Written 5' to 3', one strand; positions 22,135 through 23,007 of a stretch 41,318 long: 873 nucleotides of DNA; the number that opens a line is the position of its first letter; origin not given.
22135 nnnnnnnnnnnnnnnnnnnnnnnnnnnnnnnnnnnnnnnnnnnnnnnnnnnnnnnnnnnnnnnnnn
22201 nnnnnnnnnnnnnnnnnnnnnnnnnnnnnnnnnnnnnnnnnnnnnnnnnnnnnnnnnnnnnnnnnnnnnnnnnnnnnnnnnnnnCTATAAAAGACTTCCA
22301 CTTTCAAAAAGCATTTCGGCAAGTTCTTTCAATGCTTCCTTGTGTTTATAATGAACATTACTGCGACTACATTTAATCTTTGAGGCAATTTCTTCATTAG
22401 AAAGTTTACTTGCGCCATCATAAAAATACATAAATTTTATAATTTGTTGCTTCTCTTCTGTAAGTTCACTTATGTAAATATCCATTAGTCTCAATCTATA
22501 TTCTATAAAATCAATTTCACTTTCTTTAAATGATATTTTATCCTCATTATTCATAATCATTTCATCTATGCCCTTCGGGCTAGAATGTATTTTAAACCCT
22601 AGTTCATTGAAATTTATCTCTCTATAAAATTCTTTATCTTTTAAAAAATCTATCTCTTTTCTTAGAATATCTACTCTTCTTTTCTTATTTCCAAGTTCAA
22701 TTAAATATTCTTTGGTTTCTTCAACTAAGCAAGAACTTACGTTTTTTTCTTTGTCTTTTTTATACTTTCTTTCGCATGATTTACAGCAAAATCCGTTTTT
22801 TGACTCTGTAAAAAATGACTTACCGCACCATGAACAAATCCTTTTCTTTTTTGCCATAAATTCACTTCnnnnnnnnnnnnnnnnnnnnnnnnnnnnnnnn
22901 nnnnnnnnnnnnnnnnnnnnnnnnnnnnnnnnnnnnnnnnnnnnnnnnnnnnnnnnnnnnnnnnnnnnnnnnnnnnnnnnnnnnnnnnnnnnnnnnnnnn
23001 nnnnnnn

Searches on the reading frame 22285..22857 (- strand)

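Call 38: search_protein_families(library=pfam, proteins=[window:22285-22857:-], max_evalue=0.001)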
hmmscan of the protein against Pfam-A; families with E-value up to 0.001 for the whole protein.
window:22285-22857:- (190 aa): 1 family
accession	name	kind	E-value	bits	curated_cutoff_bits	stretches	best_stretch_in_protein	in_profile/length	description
PF04545.22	Sigma70_r4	-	4.2e-05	23.4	24.1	1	129-179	2-48/50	Sigma-70, region 4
